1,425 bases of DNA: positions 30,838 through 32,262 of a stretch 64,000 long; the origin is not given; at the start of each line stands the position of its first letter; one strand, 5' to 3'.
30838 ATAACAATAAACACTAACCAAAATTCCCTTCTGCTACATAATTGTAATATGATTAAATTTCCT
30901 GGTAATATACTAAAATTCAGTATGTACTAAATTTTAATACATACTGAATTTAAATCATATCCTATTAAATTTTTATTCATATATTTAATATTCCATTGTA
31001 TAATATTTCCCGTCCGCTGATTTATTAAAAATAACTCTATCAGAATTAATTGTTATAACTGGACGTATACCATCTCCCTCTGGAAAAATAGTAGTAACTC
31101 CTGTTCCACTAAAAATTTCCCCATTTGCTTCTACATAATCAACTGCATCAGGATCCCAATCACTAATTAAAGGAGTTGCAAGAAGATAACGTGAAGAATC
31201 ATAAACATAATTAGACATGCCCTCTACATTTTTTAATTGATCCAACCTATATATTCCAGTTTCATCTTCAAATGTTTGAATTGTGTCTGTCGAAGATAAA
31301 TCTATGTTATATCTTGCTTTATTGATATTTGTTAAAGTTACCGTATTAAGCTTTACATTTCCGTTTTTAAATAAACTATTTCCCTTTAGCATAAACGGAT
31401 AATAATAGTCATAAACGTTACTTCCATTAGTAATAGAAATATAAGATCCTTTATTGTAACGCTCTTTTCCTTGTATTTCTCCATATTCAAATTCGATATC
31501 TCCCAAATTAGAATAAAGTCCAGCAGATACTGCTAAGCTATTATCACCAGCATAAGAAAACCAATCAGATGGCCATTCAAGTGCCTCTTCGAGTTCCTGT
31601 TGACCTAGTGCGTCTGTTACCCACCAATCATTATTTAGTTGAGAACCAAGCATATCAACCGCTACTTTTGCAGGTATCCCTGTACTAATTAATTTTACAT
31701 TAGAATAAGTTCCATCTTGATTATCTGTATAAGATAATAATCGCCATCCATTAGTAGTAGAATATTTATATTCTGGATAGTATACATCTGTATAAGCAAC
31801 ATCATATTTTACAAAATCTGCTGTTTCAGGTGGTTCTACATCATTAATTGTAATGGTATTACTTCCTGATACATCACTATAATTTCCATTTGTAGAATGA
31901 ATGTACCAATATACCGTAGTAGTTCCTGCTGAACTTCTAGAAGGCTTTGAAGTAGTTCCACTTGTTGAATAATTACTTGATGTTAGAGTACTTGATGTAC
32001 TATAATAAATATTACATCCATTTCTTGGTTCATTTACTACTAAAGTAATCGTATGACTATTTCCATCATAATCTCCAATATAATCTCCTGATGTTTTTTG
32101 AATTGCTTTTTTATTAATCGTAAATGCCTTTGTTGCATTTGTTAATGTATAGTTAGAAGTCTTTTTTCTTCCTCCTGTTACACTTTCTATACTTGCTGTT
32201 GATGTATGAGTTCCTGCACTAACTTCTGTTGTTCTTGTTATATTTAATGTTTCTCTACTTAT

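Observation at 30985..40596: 3204-aa adhesin built from near-identical 765-nt tandem repeats, with a pilin-like N-terminus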

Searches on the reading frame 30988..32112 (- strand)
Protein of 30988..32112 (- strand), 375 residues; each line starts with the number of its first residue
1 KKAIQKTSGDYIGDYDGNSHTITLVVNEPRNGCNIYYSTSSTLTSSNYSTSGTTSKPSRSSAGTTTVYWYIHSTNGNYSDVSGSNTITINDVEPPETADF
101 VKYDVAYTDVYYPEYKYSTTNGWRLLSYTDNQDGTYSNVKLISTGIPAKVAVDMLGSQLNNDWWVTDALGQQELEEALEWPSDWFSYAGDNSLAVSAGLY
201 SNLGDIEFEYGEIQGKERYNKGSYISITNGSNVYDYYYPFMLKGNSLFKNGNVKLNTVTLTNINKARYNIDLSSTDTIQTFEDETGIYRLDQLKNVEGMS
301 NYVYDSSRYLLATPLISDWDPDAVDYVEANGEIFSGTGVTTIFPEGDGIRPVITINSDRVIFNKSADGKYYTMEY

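Call 44: find_homologous_proteins(query=window:30988-32112:-, max_evalue=0.01)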
Query seq(375 aa) (375 aa): 76 proteins with E <= 0.01 among 3125 candidates.
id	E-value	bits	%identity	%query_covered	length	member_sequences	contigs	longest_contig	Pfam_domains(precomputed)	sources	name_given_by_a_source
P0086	1.3e-49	187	42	78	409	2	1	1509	-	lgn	-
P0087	9.1e-47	178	41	84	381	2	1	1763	-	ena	-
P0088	1.8e-43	167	40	73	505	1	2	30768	PF02368.25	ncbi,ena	-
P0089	2.9e-41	160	41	75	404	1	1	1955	-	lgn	-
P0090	3.1e-40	157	40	70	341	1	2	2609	PF19789.7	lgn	-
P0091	8.4e-40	155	38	78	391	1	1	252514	-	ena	-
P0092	1.2e-39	155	41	73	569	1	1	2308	PF26182.1,PF21461.4,PF02368.25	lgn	-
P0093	1.4e-39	154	41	73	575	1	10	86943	PF26182.1,PF21461.4,PF02368.25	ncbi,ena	-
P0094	2.3e-39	154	35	87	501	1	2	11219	-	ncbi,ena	-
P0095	6.0e-38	149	39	72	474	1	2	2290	-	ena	-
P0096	9.6e-38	148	37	78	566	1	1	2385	PF26182.1,PF02368.25,PF26918.1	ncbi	-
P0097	1.9e-37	147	37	80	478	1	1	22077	PF02368.25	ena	-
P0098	4.7e-37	146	38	70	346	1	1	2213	-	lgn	-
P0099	6.8e-37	146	41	73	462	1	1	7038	-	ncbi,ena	-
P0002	1.6e-36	144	81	25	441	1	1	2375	-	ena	-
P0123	2.5e-31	127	37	72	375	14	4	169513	-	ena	-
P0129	4.0e-30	123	35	77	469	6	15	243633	PF02368.25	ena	-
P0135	1.2e-28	118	37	69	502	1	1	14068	PF19789.7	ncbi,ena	-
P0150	4.1e-22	97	35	70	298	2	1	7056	PF19789.7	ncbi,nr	ncbi:MAG: hypothetical protein J6A29_05640, partial [Clostridia bacterium]|nr:hypothetical protein [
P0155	7.5e-19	86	33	72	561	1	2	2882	PF19789.7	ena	-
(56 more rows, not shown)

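Call 46: find_encoding_contigs(protein=P0091, flank=10000, max_places=1)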
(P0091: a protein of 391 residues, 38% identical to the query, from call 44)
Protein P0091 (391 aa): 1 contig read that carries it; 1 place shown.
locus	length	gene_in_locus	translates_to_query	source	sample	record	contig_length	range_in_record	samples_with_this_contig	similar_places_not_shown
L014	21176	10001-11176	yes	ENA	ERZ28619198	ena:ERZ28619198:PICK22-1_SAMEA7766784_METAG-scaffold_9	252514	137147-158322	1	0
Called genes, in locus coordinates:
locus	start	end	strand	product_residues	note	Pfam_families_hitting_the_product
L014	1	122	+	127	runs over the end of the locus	-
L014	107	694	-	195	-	PF05389:MecA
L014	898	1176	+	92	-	PF01250:Ribosomal_S6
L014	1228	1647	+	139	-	PF00436:SSB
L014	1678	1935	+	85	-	PF01084:Ribosomal_S18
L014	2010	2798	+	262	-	-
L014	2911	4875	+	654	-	PF24898:GGDEF_GdpP, PF01368:DHH, PF02272:DHHA1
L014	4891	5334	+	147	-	PF01281:Ribosomal_L9_N, PF03948:Ribosomal_L9_C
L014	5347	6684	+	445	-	PF00772:DnaB, PF03796:DnaB_C, PF13481:AAA_25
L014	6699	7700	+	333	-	PF01171:ATP_bind_3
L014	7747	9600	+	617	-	PF06480:FtsH_ext, PF00004:AAA, PF17862:AAA_lid_3, PF01434:Peptidase_M41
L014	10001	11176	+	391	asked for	-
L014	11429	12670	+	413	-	PF05496:RuvB_N, PF00004:AAA, PF07728:AAA_5 (weak), PF13173:AAA_14 (weak), PF16193:AAA_assoc_2, PF12002:MgsA_C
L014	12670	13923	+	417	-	PF18975:DUF5711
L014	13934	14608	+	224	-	PF02674:Colicin_V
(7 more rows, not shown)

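Call 47: find_encoding_contigs(protein=P0129, flank=10000, max_places=1)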
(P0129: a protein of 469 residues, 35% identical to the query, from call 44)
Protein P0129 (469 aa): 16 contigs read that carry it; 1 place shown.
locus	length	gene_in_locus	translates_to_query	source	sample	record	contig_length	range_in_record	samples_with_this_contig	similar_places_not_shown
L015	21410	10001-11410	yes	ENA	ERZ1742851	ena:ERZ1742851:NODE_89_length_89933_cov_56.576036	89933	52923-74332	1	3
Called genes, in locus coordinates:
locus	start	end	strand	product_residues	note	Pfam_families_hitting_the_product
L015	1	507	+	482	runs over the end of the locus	PF23357:DUF7088 (weak), PF09822:ABC_transp_aux, PF23355:IFT52_GIFT (faint)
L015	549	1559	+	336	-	-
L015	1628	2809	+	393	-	PF18975:DUF5711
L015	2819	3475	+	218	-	PF02674:Colicin_V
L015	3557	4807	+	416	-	PF03816:LytR_cpsA_psr, PF13399:LytR_C (weak)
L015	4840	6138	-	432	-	PF00768:Peptidase_S11, PF13354:Beta-lactamase2 (weak), PF07943:PBP5_C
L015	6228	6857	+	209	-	PF10531:SLBB, PF22461:SLBB_2 (weak), PF06514:PsbU (weak), PF12836:HHH_3, PF14520:HHH_5 (faint), PF14716:HHH_8 (faint), PF00633:HHH (weak), PF12826:HHH_2 (faint)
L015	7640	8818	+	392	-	-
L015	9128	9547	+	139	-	PF00583:Acetyltransf_1, PF13673:Acetyltransf_10, PF13508:Acetyltransf_7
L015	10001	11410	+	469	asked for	PF02368:Big_2 (weak)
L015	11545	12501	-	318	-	PF01076:Mob_Pre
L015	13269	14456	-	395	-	PF14659:Phage_int_SAM_3, PF00589:Phage_integrase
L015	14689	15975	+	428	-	PF13175:AAA_15, PF13304:AAA_21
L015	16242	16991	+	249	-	PF20247:DUF6602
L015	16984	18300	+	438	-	PF18144:SMODS, PF18134:AGS_C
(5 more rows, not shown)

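Call 49: search_protein_families(library=ncbifam, proteins=[P0123, P0093, P0094, P0135, P0091, P0090], max_evalue=1)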
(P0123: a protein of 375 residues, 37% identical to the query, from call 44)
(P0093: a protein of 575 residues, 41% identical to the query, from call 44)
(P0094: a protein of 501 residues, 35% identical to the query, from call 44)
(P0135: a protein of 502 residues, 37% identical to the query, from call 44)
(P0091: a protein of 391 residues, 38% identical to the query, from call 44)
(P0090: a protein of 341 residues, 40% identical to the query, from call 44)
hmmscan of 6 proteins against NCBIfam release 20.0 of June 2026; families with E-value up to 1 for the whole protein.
P0123 (375 aa): 3 families
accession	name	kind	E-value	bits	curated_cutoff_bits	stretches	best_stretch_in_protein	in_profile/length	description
NF006283.1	PRK08455.1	equivalog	0.0023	17.6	187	1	5-62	8-63/182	flagellar basal body-associated protein FliL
TIGR01592.1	holin_SPP1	equivalog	0.0088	16.3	47.3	1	19-59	37-77/78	phage holin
TIGR01710.1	typeII_sec_gspG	equivalog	0.053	13.6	88.85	1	14-49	2-39/134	type II secretion system major pseudopilin GspG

P0093 (575 aa): 2 families
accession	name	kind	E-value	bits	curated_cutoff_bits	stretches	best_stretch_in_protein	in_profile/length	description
NF000333.1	trim_DfrF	exception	0.041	13.7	320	1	101-211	15-125/164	trimethoprim-resistant dihydrofolate reductase DfrF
TIGR01710.1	typeII_sec_gspG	equivalog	0.12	12.4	88.85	1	14-66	2-51/134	type II secretion system major pseudopilin GspG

P0094 (501 aa): 5 families
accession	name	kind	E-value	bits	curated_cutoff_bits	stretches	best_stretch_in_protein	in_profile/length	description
NF006218.0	PRK08343.1-4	subfamily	0.011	14.6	383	1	1-62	3-65/392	preprotein translocase subunit SecD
TIGR01710.1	typeII_sec_gspG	equivalog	0.034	14.2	88.85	1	9-65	1-54/134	type II secretion system major pseudopilin GspG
NF007862.0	PRK10574.1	equivalog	0.078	13.1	138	1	6-32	2-28/145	prepilin peptidase-dependent pilin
NF007800.0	PRK10506.1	equivalog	0.28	11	158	1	2-28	2-28/163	prepilin peptidase-dependent protein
TIGR01495.1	ETRAMP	paralog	0.51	10.4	32.75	1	6-38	46-78/85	ETRAMP family protein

P0135 (502 aa): 0 families

P0091 (391 aa): 3 families
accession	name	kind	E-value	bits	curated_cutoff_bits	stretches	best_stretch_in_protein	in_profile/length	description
NF009438.0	PRK12797.1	subfamily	0.048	13.4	179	1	6-99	55-145/217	EscR/YscR/HrcR family type III secretion system export apparatus protein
NF041515.1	GspC_delta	equivalog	0.067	12.9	150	1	7-83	3-78/311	type II secretion system protein GspC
NF042931.1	SAG1386_EF1546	equivalog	0.084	13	80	1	3-103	27-119/158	SAG1386/EF1546 family surface-associated protein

P0090 (341 aa): 1 family
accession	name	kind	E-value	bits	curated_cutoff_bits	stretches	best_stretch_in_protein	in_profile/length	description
NF045757.1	MPN565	equivalog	0.17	11.5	130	0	9-59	130-179/200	MPN565 family protein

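Call 50: search_protein_families(library=pfam, proteins=[P0123, P0093, P0094, P0135, P0091, P0090], max_evalue=1)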
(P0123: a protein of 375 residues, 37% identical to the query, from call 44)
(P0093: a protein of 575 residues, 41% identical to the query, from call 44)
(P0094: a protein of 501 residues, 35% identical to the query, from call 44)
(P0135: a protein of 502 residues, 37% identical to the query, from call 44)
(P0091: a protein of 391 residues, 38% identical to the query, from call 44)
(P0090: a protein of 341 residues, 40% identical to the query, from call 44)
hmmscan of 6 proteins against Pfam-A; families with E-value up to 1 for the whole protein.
P0123 (375 aa): 3 families
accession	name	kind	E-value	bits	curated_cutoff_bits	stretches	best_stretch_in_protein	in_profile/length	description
PF07963.17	N_methyl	-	0.003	17.5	21.2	1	10-33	2-25/27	Prokaryotic N-terminal methylation motif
PF13425.11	O-antigen_lig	-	0.055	12.7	31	1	9-145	249-383/462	O-antigen ligase like membrane protein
PF04906.18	Tweety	-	0.14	11.3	31.8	1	6-85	68-145/431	Tweety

P0093 (575 aa): 9 families
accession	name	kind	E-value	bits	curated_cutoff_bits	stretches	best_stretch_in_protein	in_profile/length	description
PF02368.24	Big_2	-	1.3e-10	41.5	22.8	2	227-282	22-76/79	Bacterial Ig-like domain (group 2)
PF21461.3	HL_N-beta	-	3.6e-06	27.1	27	2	242-282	14-52/57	Hyaluronate lyase, N-terminal beta-sheet domain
PF19789.6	DUF6273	-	0.0039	17.5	23.5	1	507-558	126-171/172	Domain of unknown function (DUF6273)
PF21427.2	Gp7_5th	-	0.021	15.3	27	1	79-130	15-65/96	Baseplate wedge protein gp7, domain V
PF21764.3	Invasin_D4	-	0.04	14.9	27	1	152-193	32-73/88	Invasin, domain 4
PF07963.17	N_methyl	-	0.076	13.1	21.2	1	11-34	3-26/27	Prokaryotic N-terminal methylation motif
PF00186.24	DHFR_1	-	0.11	12.7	25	0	101-178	15-93/159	Dihydrofolate reductase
PF24050.1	T4_Cef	-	0.14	12.4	27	1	409-437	35-63/67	Phage T4 Cef protein family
PF14950.11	DUF4502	-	0.18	11.7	27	1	125-175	55-104/376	Domain of unknown function (DUF4502)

P0094 (501 aa): 7 families
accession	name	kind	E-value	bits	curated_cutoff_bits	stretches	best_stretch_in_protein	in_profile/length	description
PF13846.11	DUF4196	-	0.00038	21.1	25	1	84-148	35-99/112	Domain of unknown function (DUF4196)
PF07963.17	N_methyl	-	0.00099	19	21.2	1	6-30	2-26/27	Prokaryotic N-terminal methylation motif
PF07404.17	TEBP_beta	-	0.013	15.6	26.6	1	76-148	41-112/140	Telomere-binding protein beta subunit (TEBP beta)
PF07437.17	YfaZ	-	0.033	14.3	23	0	135-250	50-161/180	YfaZ precursor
PF14252.11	DUF4347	-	0.046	13.9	24.6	1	236-315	29-104/164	Domain of unknown function (DUF4347)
PF16074.10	PilW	-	0.054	13.9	26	1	322-403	31-98/124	Type IV Pilus-assembly protein W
PF14221.11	DUF4330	-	0.23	12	27.6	1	11-168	14-166/167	Domain of unknown function (DUF4330)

P0135 (502 aa): 3 families
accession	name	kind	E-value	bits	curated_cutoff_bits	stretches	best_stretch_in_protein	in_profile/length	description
PF19789.6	DUF6273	-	7.7e-07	29.6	23.5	1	399-478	95-172/172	Domain of unknown function (DUF6273)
PF22670.1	Gp10_D3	-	0.021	15.5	27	1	45-104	42-101/122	Baseplate wedge protein gp10 domain 3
PF07963.17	N_methyl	-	0.18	11.9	21.2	1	22-45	3-26/27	Prokaryotic N-terminal methylation motif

P0091 (391 aa): 2 families
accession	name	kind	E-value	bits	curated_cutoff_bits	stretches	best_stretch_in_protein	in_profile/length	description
PF10721.14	DUF2514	-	0.19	12.2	26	1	17-88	5-75/161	Protein of unknown function (DUF2514)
PF12911.12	OppC_N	-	0.36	11.2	23.9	1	2-24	12-34/53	N-terminal TM domain of oligopeptide transport permease C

P0090 (341 aa): 3 families
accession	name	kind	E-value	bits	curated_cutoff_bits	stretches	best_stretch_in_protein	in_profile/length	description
PF13786.12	DUF4179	-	0.0058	17.5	30.1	1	2-57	5-57/94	Domain of unknown function (DUF4179)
PF24142.1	Beta-sand_ComC_1st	-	0.026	15.7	27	1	128-162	26-60/79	EGF-like domain-containing protein ComC first beta-sandwich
PF12836.13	HHH_3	-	0.031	14.8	27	1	245-278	27-60/65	Helix-hairpin-helix motif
